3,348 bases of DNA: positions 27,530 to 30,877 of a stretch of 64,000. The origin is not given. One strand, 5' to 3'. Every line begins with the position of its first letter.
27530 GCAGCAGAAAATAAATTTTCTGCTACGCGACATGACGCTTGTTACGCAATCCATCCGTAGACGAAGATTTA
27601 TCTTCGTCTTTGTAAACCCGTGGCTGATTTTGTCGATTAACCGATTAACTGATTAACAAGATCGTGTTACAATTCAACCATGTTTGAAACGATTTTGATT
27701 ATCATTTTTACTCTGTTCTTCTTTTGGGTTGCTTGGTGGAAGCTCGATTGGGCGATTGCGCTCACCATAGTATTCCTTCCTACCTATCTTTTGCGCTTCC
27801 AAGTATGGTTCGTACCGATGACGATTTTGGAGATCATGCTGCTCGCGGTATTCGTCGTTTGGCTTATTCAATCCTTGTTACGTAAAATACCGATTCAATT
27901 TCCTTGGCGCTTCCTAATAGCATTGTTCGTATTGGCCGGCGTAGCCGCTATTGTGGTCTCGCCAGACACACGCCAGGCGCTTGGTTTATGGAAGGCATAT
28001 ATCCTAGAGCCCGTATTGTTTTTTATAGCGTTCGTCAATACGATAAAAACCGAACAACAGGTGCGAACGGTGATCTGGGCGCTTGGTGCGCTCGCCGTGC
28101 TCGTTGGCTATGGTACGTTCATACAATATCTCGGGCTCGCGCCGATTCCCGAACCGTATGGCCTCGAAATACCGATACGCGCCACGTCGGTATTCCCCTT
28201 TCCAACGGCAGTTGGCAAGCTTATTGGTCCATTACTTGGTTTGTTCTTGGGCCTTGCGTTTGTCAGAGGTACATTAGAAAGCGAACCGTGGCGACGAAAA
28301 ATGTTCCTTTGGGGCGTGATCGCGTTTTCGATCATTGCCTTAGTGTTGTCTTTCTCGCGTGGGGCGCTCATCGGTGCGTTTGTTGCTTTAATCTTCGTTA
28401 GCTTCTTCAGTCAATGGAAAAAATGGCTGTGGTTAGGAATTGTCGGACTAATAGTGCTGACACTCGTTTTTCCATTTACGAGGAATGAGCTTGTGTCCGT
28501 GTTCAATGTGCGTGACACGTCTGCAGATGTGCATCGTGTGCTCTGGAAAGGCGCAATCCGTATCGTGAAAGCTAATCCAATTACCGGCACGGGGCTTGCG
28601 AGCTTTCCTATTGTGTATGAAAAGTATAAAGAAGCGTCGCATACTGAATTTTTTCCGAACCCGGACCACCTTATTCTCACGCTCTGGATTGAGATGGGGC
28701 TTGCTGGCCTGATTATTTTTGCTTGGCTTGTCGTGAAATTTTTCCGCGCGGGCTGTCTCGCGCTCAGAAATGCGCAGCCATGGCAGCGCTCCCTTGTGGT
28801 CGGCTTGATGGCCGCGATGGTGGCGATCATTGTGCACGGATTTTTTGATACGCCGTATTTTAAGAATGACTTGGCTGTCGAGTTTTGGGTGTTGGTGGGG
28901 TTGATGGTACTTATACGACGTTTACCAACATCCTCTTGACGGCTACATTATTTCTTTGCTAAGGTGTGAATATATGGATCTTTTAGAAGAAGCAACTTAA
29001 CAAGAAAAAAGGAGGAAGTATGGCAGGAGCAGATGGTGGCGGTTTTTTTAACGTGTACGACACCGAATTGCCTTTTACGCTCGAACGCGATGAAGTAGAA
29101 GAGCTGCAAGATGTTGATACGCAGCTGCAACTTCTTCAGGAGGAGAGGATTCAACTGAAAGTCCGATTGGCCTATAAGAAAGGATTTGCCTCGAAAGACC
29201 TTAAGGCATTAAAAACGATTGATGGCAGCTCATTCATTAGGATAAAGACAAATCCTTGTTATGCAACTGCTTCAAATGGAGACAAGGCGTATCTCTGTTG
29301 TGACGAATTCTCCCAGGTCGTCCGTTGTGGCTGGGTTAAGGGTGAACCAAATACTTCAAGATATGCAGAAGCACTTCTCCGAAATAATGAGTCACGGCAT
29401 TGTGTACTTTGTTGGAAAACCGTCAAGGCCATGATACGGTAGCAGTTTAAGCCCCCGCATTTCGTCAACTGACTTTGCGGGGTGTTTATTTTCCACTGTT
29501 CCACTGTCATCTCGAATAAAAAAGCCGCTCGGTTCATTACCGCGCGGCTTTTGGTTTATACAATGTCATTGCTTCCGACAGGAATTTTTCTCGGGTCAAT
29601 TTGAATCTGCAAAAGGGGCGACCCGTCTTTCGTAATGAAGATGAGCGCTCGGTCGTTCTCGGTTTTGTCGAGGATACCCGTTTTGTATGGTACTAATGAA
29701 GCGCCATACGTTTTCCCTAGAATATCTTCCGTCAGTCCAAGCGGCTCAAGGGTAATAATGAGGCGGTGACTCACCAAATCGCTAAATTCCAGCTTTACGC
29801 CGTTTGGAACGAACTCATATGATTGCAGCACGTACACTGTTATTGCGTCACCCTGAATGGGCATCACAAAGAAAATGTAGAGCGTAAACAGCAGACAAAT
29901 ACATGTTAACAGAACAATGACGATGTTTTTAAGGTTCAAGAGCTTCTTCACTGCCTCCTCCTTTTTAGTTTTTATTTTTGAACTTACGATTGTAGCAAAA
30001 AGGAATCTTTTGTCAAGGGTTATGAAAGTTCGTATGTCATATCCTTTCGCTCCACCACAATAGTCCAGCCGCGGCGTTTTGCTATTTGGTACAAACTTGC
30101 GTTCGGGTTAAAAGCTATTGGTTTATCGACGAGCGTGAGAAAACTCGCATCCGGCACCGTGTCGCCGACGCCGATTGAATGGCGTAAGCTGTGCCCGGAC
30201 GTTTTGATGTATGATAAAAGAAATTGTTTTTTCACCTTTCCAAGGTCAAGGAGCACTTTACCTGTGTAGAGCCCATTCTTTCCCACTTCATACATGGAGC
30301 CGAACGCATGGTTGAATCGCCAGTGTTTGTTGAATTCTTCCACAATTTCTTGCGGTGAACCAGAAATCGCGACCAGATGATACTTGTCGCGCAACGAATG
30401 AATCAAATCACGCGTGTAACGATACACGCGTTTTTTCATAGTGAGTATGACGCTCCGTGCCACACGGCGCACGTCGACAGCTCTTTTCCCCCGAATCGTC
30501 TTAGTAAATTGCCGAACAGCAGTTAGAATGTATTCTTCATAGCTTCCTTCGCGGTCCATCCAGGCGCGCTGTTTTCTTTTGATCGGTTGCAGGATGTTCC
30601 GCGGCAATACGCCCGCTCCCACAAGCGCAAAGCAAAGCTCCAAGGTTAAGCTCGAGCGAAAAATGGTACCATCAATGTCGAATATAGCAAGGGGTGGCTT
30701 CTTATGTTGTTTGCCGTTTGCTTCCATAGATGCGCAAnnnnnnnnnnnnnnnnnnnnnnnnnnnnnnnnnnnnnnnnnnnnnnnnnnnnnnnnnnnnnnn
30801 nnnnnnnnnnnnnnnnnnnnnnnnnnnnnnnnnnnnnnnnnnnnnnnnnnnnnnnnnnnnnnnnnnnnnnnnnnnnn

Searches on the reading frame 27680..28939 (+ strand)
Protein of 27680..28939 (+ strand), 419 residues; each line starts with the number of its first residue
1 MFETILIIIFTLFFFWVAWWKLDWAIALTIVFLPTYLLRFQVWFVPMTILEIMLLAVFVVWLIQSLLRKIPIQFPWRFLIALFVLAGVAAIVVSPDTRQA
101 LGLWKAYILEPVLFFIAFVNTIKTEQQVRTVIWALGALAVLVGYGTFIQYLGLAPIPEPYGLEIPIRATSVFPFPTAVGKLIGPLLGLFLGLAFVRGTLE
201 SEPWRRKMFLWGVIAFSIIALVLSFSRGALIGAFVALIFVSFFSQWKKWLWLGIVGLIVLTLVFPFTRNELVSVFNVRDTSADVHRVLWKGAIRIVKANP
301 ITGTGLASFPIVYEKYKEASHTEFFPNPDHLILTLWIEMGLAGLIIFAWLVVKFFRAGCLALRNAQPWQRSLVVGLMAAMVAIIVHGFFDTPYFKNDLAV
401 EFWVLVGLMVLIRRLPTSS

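Call 89: search_protein_families(library=pfam, proteins=[window:27680-28939:+], max_evalue=0.001)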
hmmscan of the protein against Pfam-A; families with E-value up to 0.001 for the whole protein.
window:27680-28939:+ (419 aa): 1 family
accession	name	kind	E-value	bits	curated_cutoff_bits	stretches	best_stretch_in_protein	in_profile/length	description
PF04932.20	Wzy_C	-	2.6e-22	79.6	31.7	1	214-348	3-149/149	O-Antigen ligase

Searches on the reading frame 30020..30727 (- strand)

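Call 89: search_protein_families(library=pfam, proteins=[window:30020-30727:-], max_evalue=0.001)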
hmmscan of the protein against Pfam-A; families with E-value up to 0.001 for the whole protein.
window:30020-30727:- (235 aa): 2 families
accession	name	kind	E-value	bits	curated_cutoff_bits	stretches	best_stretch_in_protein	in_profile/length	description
PF12710.13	HAD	-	7.6e-13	49.7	27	1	14-197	1-188/189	haloacid dehalogenase-like hydrolase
PF00702.32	Hydrolase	-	4.3e-09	37.5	26.4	1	14-197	4-187/191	haloacid dehalogenase-like hydrolase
